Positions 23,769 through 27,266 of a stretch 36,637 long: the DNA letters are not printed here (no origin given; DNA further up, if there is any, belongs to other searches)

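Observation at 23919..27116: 1065-aa mosaic protein: an HdrA-like scaffold interrupted by a complete NfnB/GltD-like NAD(P)H module, with rearranged domain order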

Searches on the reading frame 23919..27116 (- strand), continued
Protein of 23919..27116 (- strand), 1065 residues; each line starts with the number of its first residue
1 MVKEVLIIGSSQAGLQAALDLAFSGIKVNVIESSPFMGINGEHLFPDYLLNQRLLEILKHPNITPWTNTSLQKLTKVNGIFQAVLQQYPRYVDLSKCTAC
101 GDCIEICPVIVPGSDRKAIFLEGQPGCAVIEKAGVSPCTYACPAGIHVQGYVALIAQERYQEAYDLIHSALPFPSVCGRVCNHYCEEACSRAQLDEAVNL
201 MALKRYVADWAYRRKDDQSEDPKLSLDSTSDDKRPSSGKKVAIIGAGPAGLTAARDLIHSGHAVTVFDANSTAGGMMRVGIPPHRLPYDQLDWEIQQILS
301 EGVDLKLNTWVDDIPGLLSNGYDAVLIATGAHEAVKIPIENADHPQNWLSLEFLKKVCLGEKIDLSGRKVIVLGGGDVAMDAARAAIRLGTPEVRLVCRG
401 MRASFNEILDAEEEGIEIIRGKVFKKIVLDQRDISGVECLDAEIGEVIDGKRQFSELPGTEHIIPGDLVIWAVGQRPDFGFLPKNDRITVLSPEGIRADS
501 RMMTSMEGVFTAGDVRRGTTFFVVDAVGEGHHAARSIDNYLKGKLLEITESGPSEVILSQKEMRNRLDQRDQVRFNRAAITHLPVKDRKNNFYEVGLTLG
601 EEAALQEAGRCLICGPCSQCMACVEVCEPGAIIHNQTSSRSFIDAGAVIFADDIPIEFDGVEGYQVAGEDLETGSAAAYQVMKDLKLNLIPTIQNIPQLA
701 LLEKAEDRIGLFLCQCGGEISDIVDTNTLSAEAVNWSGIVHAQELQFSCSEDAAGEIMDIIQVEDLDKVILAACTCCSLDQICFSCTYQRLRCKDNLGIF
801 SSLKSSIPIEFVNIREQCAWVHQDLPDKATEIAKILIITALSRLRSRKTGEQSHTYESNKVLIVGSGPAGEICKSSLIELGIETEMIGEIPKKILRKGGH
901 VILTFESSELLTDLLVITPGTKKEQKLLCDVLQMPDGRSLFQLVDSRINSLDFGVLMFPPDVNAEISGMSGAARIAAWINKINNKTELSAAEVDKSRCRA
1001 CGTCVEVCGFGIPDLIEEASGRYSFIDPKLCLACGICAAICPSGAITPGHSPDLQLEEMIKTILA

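Call 42: fold_search(model_id=the predicted structure, library=pdb)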
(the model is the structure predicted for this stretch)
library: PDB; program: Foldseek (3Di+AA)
matches with E <= 10: 1955; with E <= 0.001: 533
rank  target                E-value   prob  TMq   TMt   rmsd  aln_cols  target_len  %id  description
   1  9bov_A                1.5e-41  1.00  0.41  0.37   8.0       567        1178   34  Structure of electron bifurcating Nfn-ABC complexed with NAD from Caldicellulosiruptor saccharolyticus (released 2025-03-05)
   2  9n5u_A                1.7e-40  1.00  0.40  0.45  10.2       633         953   32  Structure of the Thermococcus sibiricus NfnABC complex (released 2025-05-07)
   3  9n5v_A                9.6e-40  1.00  0.40  0.44   6.7       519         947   37  Structure of the NAD(H)-bound Thermococcus sibiricus NfnABC complex (released 2025-05-07)
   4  8oh5_C                1.2e-39  1.00  0.41  0.37   8.2       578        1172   28  Cryo-EM structure of the electron bifurcating transhydrogenase StnABC complex from Sporomusa Ovata (state 2) (released 2023-09-13)
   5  5jca_L                6.3e-31  1.00  0.36  0.78   2.7       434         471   33  NADP(H) bound NADH-dependent Ferredoxin:NADP Oxidoreductase (NfnI) from Pyrococcus furiosus (released 2017-04-12)
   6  5vj7_A                1.5e-30  1.00  0.35  0.77   2.8       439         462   33  Ferredoxin NADP Oxidoreductase (Xfn) (released 2017-07-19)
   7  5jfc_L                3.8e-30  1.00  0.35  0.78   2.6       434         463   32  NADH-dependent Ferredoxin:NADP Oxidoreductase (NfnI) from Pyrococcus furiosus (released 2017-04-12)
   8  4ylf_B                2.2e-29  1.00  0.35  0.78   2.9       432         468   34  Insights into flavin-based electron bifurcation via the NADH-dependent reduced ferredoxin-NADP oxidoreductase structur (released 2015-07-08)
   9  6s6s_E                3.1e-28  1.00  0.34  0.75   3.4       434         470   30  Structure of Azospirillum brasilense Glutamate Synthase in a4b4 oligomeric state. (released 2019-09-11)
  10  6s6t_E                4.4e-28  1.00  0.34  0.75   3.5       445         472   30  Structure of Azospirillum brasilense Glutamate Synthase in a4b3 oligomeric state (released 2019-09-11)
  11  7m32_A                8.2e-28  1.00  0.35  0.36  31.2      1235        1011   14  Dihydropyrimidine Dehydrogenase (DPD) C671A Mutant Soaked with Uracil and NADPH Anaerobically (released 2021-06-09)
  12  1h7w_B                1.1e-27  1.00  0.35  0.36  32.6      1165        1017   14  Dihydropyrimidine dehydrogenase (DPD) from pig (released 2001-02-23)
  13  8f6n_C                1.2e-27  1.00  0.35  0.37  31.3      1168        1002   14  Dihydropyrimidine Dehydrogenase (DPD) C671S Mutant Soaked with Thymine Quasi-Anaerobically (released 2023-02-01)
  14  7ljt_D                1.6e-27  1.00  0.35  0.37  30.7      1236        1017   14  Porcine Dihydropyrimidine Dehydrogenase (DPD) soaked with 5-Ethynyluracil (5EU), NADPH - 20 minutes (released 2021-04-07)
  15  7lju_B                2.4e-27  1.00  0.35  0.37  31.1      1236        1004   15  Porcine Dihydropyrimidine Dehydrogenase (DPD) crosslinked with 5-Ethynyluracil (5EU) (released 2021-04-07)
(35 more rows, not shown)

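Call 58: find_encoding_contigs(protein=window:23919-27116:-, flank=3000, max_places=3)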
Protein window:23919-27116:- (1065 aa): no gene with exactly this product is on record in the collection.
